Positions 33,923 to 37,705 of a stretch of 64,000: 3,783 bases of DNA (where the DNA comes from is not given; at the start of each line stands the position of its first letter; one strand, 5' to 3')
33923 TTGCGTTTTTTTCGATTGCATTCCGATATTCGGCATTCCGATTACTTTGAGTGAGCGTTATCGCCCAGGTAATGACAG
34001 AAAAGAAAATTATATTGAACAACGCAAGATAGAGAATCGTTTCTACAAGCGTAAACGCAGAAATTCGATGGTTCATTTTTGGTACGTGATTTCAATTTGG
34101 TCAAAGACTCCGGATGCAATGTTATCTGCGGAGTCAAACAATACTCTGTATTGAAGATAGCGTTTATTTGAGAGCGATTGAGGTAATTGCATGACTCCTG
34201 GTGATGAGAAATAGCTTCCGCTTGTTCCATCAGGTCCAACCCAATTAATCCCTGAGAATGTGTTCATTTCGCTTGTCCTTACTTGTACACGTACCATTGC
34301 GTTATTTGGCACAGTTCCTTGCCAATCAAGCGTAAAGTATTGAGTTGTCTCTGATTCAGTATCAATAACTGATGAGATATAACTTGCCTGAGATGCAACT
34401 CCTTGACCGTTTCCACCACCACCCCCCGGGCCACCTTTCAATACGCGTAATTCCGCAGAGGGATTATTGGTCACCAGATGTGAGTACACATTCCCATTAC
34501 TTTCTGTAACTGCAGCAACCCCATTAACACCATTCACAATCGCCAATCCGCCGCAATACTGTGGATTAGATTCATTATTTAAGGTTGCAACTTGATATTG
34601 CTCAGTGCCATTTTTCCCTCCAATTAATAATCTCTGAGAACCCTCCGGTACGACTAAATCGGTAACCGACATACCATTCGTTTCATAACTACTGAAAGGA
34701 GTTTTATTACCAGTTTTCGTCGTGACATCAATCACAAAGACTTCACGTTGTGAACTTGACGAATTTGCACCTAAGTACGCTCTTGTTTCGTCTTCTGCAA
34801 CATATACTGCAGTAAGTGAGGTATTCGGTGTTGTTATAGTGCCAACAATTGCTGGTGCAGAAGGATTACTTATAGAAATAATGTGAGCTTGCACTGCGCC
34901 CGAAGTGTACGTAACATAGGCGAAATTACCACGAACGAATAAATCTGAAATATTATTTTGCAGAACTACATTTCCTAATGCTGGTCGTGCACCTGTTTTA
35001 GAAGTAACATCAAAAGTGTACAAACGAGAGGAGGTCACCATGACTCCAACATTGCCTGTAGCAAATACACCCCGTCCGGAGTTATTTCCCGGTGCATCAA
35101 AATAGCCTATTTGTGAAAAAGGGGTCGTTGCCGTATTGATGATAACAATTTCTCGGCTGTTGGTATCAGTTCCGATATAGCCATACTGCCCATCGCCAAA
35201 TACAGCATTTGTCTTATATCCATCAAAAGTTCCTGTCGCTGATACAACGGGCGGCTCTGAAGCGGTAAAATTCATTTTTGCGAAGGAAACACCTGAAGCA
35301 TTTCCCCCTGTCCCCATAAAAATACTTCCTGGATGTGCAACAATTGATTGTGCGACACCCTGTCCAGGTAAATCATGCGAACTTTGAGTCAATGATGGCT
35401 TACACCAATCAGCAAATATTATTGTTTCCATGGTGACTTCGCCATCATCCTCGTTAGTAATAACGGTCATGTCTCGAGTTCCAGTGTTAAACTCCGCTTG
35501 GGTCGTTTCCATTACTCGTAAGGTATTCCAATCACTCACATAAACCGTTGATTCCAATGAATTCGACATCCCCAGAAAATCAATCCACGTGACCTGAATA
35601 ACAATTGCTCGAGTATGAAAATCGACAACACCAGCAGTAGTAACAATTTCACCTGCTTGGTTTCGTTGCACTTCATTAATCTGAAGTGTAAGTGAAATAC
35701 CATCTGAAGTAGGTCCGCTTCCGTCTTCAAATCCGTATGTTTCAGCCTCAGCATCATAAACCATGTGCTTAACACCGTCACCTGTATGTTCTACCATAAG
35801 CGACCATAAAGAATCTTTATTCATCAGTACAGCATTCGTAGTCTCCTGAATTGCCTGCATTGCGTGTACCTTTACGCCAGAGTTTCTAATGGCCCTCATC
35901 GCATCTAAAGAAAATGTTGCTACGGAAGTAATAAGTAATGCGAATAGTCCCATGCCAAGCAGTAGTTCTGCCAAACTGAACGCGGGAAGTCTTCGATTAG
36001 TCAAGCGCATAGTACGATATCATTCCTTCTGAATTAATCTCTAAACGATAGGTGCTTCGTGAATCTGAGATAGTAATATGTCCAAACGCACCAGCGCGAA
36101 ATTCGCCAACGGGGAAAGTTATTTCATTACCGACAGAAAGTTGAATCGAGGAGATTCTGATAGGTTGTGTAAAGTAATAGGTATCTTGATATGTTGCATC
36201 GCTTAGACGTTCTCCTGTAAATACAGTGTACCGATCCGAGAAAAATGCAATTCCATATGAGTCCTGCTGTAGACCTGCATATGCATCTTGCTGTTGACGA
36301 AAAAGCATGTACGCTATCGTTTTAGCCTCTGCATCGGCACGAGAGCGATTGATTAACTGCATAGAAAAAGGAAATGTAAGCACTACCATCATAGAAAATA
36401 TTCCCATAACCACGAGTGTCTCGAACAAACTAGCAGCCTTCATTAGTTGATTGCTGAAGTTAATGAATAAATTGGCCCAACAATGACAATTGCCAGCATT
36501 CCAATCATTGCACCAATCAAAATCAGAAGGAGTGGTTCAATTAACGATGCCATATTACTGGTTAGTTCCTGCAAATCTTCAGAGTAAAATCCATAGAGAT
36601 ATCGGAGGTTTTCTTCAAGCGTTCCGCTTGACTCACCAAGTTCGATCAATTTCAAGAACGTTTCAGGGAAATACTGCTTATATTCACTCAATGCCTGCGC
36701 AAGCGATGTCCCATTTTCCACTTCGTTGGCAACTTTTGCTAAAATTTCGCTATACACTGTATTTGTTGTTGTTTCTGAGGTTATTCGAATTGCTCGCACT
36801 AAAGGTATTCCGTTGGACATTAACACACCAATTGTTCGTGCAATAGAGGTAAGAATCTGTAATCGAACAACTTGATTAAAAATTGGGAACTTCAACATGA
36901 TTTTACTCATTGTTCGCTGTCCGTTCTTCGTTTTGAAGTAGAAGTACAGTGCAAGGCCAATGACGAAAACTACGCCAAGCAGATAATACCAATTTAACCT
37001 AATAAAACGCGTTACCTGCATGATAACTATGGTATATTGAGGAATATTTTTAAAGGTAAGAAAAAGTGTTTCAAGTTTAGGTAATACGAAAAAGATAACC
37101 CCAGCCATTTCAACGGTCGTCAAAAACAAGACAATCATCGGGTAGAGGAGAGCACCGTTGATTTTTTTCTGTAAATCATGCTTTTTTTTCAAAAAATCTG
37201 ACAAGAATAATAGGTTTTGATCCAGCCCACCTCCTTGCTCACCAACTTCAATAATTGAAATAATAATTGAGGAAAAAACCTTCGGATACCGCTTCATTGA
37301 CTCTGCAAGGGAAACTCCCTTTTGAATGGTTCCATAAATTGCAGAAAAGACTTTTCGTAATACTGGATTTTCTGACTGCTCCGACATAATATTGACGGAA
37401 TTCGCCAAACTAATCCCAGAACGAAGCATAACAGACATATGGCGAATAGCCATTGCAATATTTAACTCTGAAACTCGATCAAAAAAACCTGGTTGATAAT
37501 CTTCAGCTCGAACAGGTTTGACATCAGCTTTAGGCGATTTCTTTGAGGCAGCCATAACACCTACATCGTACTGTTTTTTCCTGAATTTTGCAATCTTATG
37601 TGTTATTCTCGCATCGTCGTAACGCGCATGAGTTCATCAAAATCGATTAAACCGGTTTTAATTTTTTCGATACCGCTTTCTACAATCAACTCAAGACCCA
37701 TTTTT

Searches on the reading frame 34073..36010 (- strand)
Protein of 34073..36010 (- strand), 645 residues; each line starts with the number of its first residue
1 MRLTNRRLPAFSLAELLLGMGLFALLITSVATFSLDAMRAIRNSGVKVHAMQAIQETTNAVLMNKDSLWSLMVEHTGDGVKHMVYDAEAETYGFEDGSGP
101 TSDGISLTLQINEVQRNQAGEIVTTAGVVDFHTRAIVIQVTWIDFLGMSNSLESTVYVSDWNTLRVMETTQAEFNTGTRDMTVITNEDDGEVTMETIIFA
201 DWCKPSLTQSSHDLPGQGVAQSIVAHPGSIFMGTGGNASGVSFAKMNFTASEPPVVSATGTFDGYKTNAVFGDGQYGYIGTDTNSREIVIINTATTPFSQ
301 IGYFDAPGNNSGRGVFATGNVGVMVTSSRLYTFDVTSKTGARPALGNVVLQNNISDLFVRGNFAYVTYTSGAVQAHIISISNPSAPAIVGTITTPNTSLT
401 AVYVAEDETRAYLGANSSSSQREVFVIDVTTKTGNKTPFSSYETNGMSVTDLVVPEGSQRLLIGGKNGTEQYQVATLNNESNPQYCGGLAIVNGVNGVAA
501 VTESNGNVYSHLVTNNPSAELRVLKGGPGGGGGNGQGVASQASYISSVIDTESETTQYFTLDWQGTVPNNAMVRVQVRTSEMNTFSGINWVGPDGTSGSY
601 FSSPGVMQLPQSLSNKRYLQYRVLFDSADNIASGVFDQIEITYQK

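Call 10: search_protein_families(library=pfam, proteins=[window:34073-36010:-])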
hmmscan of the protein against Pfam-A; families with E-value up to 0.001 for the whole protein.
window:34073-36010:- (645 aa): 1 family
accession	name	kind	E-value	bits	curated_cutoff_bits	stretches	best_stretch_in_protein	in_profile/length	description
PF08309.17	LVIVD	-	0.00013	21.7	20.2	1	355-394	5-42/42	LVIVD repeat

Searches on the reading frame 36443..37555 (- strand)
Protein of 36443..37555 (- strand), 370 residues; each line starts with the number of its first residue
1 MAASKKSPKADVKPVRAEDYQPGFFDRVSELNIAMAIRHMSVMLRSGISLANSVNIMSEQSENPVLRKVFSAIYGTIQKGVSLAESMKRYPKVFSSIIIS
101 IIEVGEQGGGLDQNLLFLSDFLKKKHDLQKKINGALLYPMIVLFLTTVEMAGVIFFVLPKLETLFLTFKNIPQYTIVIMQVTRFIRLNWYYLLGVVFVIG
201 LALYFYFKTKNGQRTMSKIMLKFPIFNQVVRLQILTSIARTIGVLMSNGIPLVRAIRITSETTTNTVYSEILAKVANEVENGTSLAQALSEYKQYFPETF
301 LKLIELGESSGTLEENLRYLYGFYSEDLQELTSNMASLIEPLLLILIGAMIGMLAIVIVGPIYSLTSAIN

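Call 10: search_protein_families(library=pfam, proteins=[window:36443-37555:-])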
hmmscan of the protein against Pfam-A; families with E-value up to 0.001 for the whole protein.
window:36443-37555:- (370 aa): 1 family
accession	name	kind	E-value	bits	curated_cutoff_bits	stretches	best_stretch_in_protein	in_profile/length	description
PF00482.28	T2SSF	-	1.2e-56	190.5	25.2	2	36-159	1-125/125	Type II secretion system (T2SS), protein F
